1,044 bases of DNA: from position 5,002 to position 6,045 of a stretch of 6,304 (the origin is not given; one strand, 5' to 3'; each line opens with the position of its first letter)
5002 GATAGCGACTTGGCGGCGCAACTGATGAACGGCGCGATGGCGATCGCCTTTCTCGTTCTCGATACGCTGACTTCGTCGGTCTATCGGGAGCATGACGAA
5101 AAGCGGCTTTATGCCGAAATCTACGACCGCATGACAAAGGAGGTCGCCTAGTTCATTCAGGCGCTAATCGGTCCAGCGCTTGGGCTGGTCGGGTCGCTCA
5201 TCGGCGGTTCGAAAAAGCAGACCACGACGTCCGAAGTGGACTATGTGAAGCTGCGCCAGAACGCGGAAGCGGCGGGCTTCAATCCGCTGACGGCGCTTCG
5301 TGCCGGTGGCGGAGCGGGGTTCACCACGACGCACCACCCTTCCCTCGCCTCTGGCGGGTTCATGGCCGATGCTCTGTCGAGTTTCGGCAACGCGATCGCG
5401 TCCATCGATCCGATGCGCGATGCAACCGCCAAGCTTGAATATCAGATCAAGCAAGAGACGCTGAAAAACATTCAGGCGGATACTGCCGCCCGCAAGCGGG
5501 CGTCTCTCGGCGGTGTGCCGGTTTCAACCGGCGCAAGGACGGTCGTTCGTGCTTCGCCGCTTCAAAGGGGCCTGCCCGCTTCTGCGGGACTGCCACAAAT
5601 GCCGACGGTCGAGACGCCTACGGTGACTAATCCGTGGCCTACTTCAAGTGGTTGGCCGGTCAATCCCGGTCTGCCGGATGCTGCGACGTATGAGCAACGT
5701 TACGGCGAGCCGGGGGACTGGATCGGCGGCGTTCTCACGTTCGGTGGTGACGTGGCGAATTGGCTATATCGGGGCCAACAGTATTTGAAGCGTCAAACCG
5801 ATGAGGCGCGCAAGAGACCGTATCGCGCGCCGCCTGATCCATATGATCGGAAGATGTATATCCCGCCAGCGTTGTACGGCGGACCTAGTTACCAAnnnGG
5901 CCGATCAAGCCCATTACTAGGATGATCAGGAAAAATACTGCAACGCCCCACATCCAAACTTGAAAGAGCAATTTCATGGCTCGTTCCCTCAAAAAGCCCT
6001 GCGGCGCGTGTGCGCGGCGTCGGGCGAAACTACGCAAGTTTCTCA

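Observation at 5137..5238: The conserved pilot-protein N-terminus has no canonical start codon and lies in frame behind a TAG and a perfect Shine-Dalgarno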

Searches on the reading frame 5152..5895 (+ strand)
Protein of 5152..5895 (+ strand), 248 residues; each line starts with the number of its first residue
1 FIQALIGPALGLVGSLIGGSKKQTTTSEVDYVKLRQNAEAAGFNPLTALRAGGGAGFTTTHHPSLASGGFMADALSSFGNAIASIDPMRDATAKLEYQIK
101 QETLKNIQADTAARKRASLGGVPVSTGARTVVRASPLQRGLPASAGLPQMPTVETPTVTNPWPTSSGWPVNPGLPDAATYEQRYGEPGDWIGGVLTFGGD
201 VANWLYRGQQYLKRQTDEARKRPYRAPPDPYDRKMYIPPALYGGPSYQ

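Call 4: search_protein_families(library=pfam, proteins=[window:5152-5895:+], max_evalue=0.1)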
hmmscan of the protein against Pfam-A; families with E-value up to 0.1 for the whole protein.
window:5152-5895:+ (248 aa): 0 families

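Call 5: search_protein_families(library=phrogs, proteins=[window:5152-5895:+], max_evalue=0.1)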
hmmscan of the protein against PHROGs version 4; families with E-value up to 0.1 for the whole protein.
window:5152-5895:+ (248 aa): 1 family
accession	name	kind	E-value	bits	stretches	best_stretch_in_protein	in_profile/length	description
phrog_11693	-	tail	0.012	16.7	1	38-115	60-131/228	pilot protein for DNA ejection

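Call 6: search_dna_similar(query=window:5152-5895:+, collection=phages, mode=protein, max_evalue=0.001, max_rows=40)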
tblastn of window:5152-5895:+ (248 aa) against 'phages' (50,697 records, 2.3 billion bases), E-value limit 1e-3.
Records with a match: 14; places in all: 14; records where one place covers at least 80% of the query: 1.
Best place of each record, by identity: <60% 14.
By first word of the organism name: Flyfo 6; Tortoise 5; Rhodobacter 1; Rhizobium 1; Roseobacter 1.
By host as written in the record: Pteropus tonganus 6; Gopherus morafkai 5; Rhodobacter capsulatus SB 1003 1; R. phaseoli sv. phaseoli GR14 1; Roseobacter sp. FZCC0023 1.
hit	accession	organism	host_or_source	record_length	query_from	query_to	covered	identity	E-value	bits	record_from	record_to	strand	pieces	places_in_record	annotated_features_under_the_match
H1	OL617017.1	Flyfo microvirus Tbat2_83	Pteropus tonganus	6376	1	195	79%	37.5%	1e-12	72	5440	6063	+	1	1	DNA pilot protein | hypothetical protein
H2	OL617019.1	Flyfo microvirus Tbat2_91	Pteropus tonganus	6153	20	207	76%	34.9%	5e-10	65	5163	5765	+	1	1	hypothetical protein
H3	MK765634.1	Tortoise microvirus 81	Gopherus morafkai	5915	15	195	73%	34.9%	1e-5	52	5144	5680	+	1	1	hypothetical protein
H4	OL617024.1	Flyfo microvirus Tbat2_105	Pteropus tonganus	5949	34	207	70%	34.9%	1e-12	73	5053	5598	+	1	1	hypothetical protein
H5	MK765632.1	Tortoise microvirus 79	Gopherus morafkai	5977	23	205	74%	32.3%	3e-6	54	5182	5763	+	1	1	hypothetical protein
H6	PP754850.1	Rhodobacter phage Ebor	Rhodobacter capsulatus SB 1003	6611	12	211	81%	28.3%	2e-5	51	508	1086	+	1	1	DNA pilot protein VP2/H | prophage in DE442 lysogen = T; amino acid replacement L199F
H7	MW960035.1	Rhizobium phage RHph_X92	R. phaseoli sv. phaseoli GR14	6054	1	194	78%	28.9%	1e-5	52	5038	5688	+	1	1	hypothetical protein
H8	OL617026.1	Flyfo microvirus Tbat2_110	Pteropus tonganus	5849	31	200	69%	32.3%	9e-10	64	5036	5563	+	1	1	hypothetical protein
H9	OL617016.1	Flyfo microvirus Tbat2_43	Pteropus tonganus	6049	1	149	60%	35.4%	6e-8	59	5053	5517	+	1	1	hypothetical protein (x2)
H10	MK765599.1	Tortoise microvirus 47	Gopherus morafkai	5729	1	120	48%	39.8%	1e-11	70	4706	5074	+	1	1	hypothetical protein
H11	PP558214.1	Roseobacter phage CRPss-151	Roseobacter sp. FZCC0023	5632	9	128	48%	37.7%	1e-5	52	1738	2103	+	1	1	hypothetical protein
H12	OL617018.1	Flyfo microvirus Tbat2_88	Pteropus tonganus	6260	12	108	39%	43.1%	5e-8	59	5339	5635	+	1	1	DNA pilot protein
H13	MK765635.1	Tortoise microvirus 82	Gopherus morafkai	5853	125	201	31%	44.2%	2e-4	48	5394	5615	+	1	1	hypothetical protein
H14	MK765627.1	Tortoise microvirus 74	Gopherus morafkai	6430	167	213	19%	46.8%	5e-6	53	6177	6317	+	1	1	hypothetical protein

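Call 8: get_annotated_region(hit=H1, flank=700)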
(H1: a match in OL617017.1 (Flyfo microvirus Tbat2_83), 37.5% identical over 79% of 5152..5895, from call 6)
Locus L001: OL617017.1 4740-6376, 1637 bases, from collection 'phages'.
description: Flyfo microvirus Tbat2_83, complete genome.
organism: Flyfo microvirus Tbat2_83 (NCBI taxid 2907279)
taxonomy: Viruses; Monodnaviria; Sangervirae; Phixviricota; Malgrandaviricetes; Petitvirales; Microviridae
host: Pteropus tonganus; source: feces; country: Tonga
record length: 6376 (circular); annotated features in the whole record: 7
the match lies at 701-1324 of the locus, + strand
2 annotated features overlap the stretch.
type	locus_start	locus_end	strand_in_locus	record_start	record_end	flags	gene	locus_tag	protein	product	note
CDS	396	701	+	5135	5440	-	-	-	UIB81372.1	hypothetical protein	-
CDS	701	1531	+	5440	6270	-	-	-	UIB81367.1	DNA pilot protein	-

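Call 9: get_annotated_region(hit=H7, flank=700)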
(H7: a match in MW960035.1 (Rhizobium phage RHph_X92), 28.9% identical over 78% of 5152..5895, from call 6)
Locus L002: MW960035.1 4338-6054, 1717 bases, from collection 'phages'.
description: Rhizobium phage RHph_X92, complete genome.
organism: Rhizobium phage RHph_X92 (NCBI taxid 2836088)
taxonomy: Viruses; Monodnaviria; Sangervirae; Phixviricota; Malgrandaviricetes; Petitvirales; Microviridae
host: R. phaseoli sv. phaseoli GR14; source: Agricultural lands; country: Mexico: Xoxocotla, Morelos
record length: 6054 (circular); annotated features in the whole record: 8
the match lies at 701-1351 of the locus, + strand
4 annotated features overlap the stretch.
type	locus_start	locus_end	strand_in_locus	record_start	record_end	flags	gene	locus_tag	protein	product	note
CDS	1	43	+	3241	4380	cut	-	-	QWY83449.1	replication VP4-like protein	-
CDS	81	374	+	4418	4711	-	-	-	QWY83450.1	hypothetical protein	-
CDS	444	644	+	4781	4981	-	-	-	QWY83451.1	hypothetical protein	-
CDS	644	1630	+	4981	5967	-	-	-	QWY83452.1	hypothetical protein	-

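Call 10: get_annotated_region(hit=H9, flank=700)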
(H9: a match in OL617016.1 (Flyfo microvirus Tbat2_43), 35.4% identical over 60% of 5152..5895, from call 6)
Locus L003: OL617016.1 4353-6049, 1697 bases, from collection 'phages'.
description: Flyfo microvirus Tbat2_43, complete genome.
organism: Flyfo microvirus Tbat2_43 (NCBI taxid 2907278)
taxonomy: Viruses; Monodnaviria; Sangervirae; Phixviricota; Malgrandaviricetes; Petitvirales; Microviridae
host: Pteropus tonganus; source: feces; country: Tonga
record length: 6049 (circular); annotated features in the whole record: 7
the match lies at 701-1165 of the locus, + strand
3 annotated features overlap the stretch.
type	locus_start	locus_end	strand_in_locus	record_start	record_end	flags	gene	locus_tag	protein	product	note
CDS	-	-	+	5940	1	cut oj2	-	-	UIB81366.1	hypothetical protein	-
CDS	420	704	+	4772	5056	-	-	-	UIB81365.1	hypothetical protein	-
CDS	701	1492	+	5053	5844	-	-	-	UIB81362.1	hypothetical protein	-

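Call 11: get_annotated_region(hit=H10, flank=700)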
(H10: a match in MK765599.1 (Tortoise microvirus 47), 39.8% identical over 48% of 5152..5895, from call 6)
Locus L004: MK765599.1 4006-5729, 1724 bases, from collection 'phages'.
description: Tortoise microvirus 47 isolate 47_SP_119, complete genome.
organism: Tortoise microvirus 47 (NCBI taxid 2583151)
taxonomy: Viruses; Monodnaviria; Sangervirae; Phixviricota; Malgrandaviricetes; Petitvirales; Microviridae
host: Gopherus morafkai; source: feces; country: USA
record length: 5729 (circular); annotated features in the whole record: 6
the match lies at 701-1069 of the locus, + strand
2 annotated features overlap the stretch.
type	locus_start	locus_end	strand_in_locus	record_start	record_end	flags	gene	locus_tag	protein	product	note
CDS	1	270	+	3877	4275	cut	-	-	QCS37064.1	hypothetical protein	-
CDS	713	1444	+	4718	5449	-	-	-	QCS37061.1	hypothetical protein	-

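Call 17: find_related_loci(query=window:5152-5895:+, collection=viral_contigs, flank=1500)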
Query window:5152-5895:+ (248 aa) in viral_contigs; peptide patterns used: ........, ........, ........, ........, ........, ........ (x = any residue, [..] = any of these).
9 stretches matched a pattern, but none encodes a relative of the query by tblastn (E <= 1e-3).

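Call 18: find_homologous_proteins(query=window:5152-5895:+, max_evalue=0.001)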
Query window:5152-5895:+ (248 aa): 260 proteins with E <= 0.001 among 3193 candidates; the best 120 are listed.
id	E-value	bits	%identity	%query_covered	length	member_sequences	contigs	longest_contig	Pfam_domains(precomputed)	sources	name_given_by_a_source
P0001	5.2e-144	496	100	89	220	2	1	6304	-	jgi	-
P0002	1.0e-89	318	63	97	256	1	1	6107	-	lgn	-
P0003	1.0e-88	315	72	85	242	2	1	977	-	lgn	-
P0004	6.5e-87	309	74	85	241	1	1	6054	-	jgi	-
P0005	4.0e-84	300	59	98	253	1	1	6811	-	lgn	-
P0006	5.1e-73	264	66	82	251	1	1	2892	-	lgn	-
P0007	2.0e-72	262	54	100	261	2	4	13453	-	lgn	-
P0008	2.9e-71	258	64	75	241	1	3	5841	-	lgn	-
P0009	3.1e-71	258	66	77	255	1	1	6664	-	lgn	-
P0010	2.6e-68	248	60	88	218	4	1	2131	-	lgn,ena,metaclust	metaclust:\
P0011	4.1e-68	248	56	96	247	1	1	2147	-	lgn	-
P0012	3.6e-66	241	59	88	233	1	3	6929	-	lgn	-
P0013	2.8e-65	238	58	86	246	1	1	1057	-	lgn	-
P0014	3.6e-65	238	56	88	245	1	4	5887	-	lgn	-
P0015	7.7e-64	234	62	76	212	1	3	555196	-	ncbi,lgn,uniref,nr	ncbi:hypothetical protein ACFFTN_15500 [Aminobacter aganoensis]|uniref:Uncharacterized protein n=1 T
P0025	6.0e-54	201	85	46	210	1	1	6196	-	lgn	-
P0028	1.2e-52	197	52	80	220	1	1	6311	-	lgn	-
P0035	2.3e-48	183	87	42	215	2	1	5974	-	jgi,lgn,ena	-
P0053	5.9e-38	149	43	85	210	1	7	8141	-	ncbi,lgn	-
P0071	2.7e-34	137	41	83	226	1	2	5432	-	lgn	-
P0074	9.8e-34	135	40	85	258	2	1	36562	-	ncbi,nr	ncbi:hypothetical protein HBA95_18500 [Ochrobactrum sp. MR31]|nr:hypothetical protein [Ochrobactrum 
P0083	2.5e-32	130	68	38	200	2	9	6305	-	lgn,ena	-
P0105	9.6e-29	119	40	66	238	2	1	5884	-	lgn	-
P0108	4.2e-28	117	37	87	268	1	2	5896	-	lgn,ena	-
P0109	4.2e-28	117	46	62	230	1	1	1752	-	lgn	-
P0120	4.6e-26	110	39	75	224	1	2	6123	-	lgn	-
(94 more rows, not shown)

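Call 21: find_related_loci(query=A1, collection=viral_contigs, flank=1500)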
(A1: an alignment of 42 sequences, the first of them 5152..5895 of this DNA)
Query A1 (248 aa) in viral_contigs; peptide patterns used: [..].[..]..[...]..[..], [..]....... (x = any residue, [..] = any of these).
99 stretches matched a pattern; 42 encode a relative of the query (tblastn E <= 1e-3); 42 distinct loci.
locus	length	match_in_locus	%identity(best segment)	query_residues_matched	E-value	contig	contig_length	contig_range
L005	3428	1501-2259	31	12-223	2e-21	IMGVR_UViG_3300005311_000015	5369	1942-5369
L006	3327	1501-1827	44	13-126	6e-20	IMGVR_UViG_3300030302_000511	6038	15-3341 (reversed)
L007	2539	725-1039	45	10-100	1e-18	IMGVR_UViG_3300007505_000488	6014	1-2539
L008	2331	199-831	32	1-234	3e-17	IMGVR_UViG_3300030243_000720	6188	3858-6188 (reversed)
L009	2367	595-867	45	12-104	5e-17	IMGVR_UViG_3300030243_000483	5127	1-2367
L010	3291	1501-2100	32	9-201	3e-16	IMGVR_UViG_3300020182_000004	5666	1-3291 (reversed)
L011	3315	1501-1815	39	8-108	4e-15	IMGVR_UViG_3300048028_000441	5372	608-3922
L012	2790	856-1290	37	9-155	4e-15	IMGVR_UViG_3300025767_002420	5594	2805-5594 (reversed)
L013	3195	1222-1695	34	31-204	1e-13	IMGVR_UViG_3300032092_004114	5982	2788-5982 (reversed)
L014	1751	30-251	46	1-75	2e-13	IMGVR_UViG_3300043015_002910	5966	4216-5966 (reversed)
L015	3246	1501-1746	41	30-111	3e-13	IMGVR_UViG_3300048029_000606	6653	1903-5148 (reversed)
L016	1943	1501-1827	37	9-115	5e-13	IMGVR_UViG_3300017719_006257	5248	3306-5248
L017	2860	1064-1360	36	12-110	5e-13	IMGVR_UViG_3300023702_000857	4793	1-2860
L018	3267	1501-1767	42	8-91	1e-12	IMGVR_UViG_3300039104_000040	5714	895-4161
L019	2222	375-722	38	8-120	1e-12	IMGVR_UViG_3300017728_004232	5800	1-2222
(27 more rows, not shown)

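Call 22: find_related_loci(query=A1, collection=genome_contigs, flank=1500)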
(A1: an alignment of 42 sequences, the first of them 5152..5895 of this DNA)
Query A1 (248 aa) in genome_contigs; peptide patterns used: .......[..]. (x = any residue, [..] = any of these).
25 stretches matched a pattern; 16 encode a relative of the query (tblastn E <= 1e-3); 16 distinct loci.
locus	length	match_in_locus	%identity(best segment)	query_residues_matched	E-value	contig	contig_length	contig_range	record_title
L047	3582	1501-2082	64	21-220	5e-77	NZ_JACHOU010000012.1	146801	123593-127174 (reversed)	Aminobacter aganoensis strain DSM 7051 Ga0373208_12, whole genome shotgun sequence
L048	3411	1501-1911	75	1-136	7e-61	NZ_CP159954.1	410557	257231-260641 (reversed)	Mesorhizobium sp. ANAO-SY3R2 plasmid unnamed1, complete sequence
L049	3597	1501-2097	54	1-201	3e-60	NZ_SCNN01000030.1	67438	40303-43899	Mesorhizobium comanense strain 3P27G6 NODE_30_length_67438_cov_8.994772, whole genome shotgun sequence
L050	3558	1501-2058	47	1-186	6e-49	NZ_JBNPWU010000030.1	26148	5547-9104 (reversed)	Aminobacter sp. BE82 Ga0454509_30, whole genome shotgun sequence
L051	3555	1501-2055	42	5-186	2e-38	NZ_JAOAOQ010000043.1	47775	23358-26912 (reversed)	Aquibium sp. ELW1220 ELW1220_scaffold43, whole genome shotgun sequence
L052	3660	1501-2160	41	9-221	2e-34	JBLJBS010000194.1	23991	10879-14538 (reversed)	MAG: Aquamicrobium sp. isolate FCR1252_Bin.3_exc Bin.3.NODE_458_length_23991_cov_10.594168, whole genome shotgun sequenc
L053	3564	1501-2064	38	31-202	3e-31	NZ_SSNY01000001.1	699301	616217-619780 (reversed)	Mesorhizobium composti strain CC-YTH430 contig01, whole genome shotgun sequence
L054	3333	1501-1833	42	1-116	9e-23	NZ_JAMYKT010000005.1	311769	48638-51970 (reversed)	Mesorhizobium sp. M1428 M1428_contig00005, whole genome shotgun sequence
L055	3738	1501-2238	34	1-213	1e-22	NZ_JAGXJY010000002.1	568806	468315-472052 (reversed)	Mesorhizobium sp. GbtcB19 B19_2, whole genome shotgun sequence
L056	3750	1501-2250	37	6-237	5e-25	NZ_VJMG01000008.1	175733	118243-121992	Rhizobium straminoryzae strain SM12 SM12_contig_8_1, whole genome shotgun sequence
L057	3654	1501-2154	31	1-190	1e-15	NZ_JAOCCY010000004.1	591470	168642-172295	Agrobacterium sp. GD03872 4, whole genome shotgun sequence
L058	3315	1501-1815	41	5-101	6e-14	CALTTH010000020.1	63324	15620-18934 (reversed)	MAG: uncultured Hyphomicrobiales bacterium isolate gigFF9PXRE_bin.4.MAG genome assembly, contig: NODE_101_length_63324_c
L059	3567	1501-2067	33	1-186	3e-13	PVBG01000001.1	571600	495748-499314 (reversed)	Neorhizobium tomejilense strain T17_20 NODE_1_length_571600_cov_12.1609_ID_1731, whole genome shotgun sequence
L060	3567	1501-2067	33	1-186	3e-13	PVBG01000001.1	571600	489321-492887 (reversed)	Neorhizobium tomejilense strain T17_20 NODE_1_length_571600_cov_12.1609_ID_1731, whole genome shotgun sequence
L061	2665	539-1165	29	5-186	4e-13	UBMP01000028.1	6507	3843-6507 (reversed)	Rhizobiales bacterium isolate AFS011520 genome assembly, contig: contig_28, whole genome shotgun sequence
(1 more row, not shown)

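Call 26: find_related_loci(query=A1, collection=metagenome_contigs, flank=1500)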
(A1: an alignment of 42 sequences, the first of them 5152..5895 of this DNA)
Query A1 (248 aa) in metagenome_contigs; peptide patterns used: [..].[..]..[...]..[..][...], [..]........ (x = any residue, [..] = any of these).
196 stretches matched a pattern; 48 encode a relative of the query (tblastn E <= 1e-3); 48 distinct loci.
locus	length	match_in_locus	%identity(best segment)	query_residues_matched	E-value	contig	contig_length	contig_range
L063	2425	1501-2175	59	1-230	3e-77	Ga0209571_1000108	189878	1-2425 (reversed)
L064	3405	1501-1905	71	1-136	2e-58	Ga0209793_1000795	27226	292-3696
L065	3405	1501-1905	71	1-136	2e-58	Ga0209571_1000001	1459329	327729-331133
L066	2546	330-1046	48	5-239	1e-56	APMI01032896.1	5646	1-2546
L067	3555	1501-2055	57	5-186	4e-59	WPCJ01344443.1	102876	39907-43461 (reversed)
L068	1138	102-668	47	1-186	1e-50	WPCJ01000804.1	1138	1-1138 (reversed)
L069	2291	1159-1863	42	1-238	3e-47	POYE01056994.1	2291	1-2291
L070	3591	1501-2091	46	1-190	7e-45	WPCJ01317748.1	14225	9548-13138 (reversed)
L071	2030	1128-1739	42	1-204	2e-35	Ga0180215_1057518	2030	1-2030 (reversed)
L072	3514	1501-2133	39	2-221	3e-34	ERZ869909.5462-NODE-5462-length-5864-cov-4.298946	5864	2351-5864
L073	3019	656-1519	35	1-242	2e-34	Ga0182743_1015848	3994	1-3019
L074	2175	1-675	40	28-242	1e-33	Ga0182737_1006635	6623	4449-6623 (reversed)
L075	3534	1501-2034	40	5-186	3e-30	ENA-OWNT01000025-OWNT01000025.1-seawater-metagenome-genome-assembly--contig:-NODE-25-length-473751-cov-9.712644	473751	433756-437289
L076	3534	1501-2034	38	9-186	6e-28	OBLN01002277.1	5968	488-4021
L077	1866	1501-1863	47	4-123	7e-24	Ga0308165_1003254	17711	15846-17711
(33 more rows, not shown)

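Call 28: find_encoding_contigs(protein=P0035, flank=1200, max_places=3)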
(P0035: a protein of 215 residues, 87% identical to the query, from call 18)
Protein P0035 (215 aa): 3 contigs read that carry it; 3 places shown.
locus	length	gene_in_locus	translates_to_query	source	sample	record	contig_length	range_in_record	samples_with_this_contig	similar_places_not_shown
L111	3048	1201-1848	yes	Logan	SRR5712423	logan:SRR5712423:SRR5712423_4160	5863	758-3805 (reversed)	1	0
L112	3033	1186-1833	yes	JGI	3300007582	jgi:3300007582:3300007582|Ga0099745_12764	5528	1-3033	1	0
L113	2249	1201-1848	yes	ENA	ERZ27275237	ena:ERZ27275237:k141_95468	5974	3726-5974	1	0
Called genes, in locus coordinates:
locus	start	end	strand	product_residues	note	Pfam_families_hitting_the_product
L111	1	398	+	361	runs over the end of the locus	PF23343:REP_ORF2-G2P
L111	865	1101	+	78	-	-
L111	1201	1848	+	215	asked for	-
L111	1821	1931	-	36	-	-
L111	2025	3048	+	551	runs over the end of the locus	-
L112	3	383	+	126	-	?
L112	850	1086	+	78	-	-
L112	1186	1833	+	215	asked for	-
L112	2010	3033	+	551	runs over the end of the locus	-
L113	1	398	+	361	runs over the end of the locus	PF23343:REP_ORF2-G2P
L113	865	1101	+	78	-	-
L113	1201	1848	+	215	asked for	-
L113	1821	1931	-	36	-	-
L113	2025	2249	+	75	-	?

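Call 29: find_encoding_contigs(protein=P0025, flank=1200, max_places=3)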
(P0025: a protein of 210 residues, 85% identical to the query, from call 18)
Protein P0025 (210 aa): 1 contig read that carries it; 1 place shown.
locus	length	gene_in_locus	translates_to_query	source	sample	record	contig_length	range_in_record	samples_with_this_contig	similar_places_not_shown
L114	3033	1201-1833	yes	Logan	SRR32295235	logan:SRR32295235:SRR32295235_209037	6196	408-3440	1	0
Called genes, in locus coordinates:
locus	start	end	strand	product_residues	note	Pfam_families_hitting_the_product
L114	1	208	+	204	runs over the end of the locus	?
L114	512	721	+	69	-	-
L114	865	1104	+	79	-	-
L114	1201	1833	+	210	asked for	-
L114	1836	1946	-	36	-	-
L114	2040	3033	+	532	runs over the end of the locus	-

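Call 30: find_encoding_contigs(protein=P0053, flank=1200, max_places=4)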
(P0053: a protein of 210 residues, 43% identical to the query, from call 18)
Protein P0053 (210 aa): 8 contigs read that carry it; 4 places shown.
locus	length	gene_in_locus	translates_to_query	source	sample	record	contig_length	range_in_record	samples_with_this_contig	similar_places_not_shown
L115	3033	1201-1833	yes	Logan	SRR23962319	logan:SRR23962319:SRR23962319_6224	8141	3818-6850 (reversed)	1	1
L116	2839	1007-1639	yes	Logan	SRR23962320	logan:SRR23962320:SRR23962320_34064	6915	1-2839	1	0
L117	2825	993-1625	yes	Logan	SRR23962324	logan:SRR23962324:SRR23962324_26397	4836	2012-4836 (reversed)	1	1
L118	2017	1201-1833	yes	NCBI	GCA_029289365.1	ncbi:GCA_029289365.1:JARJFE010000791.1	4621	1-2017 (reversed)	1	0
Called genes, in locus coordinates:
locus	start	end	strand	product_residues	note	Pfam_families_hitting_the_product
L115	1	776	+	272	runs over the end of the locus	PF23023:Anti-Pycsar_Apyc1, PF00753:Lactamase_B, PF12706:Lactamase_B_2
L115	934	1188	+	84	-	-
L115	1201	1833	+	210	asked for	-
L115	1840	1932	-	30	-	-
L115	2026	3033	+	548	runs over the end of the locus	-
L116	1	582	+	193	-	?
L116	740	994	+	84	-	-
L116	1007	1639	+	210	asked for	-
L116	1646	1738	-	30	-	-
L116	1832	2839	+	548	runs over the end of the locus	-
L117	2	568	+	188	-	?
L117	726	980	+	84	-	-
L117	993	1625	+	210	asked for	-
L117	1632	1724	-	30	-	-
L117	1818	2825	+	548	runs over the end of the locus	-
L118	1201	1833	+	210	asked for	-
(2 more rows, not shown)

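Call 31: find_encoding_contigs(protein=P0004, flank=1200, max_places=3)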
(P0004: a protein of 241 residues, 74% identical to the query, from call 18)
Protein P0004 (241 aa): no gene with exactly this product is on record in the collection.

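Call 34: find_encoding_contigs(protein=P0120, flank=1200, max_places=2)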
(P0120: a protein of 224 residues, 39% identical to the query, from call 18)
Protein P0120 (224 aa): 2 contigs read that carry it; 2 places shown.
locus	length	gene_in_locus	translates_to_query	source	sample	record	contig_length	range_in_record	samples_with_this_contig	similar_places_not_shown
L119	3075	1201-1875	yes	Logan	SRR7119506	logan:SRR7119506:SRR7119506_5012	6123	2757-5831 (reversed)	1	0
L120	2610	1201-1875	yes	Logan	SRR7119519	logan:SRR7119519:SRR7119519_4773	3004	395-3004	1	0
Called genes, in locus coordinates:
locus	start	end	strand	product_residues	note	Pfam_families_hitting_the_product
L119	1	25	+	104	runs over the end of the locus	?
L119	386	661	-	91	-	-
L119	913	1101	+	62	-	-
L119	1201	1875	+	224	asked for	-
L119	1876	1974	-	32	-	-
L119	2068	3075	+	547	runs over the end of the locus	-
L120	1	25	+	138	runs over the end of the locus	?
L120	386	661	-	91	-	-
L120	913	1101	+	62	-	-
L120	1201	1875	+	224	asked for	-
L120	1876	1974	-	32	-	-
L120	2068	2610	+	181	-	?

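Call 35: find_encoding_contigs(protein=P0083, flank=1200, max_places=2)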
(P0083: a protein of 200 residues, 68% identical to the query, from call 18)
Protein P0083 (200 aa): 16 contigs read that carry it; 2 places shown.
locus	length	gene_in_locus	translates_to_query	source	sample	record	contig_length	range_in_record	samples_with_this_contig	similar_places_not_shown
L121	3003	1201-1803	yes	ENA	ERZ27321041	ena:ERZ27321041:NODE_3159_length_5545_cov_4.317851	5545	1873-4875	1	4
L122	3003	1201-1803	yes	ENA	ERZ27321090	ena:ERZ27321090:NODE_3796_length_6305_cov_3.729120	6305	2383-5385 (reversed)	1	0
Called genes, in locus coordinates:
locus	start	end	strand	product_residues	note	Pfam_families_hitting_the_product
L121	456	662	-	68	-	-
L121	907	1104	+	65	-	-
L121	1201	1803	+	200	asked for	-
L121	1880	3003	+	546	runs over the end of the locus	-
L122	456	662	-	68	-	-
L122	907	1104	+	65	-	-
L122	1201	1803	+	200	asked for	-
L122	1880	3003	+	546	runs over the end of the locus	-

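Call 36: find_encoding_contigs(protein=P0105, flank=1200, max_places=2)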
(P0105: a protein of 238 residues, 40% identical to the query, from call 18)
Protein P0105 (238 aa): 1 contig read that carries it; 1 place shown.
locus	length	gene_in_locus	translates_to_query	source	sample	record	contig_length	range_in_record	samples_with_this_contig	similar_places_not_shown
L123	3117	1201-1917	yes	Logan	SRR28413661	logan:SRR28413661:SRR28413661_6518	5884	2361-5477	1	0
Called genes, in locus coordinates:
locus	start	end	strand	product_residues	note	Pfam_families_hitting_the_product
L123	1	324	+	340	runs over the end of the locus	PF23343:REP_ORF2-G2P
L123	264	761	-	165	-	-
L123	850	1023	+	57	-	-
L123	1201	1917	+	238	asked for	-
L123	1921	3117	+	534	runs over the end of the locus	?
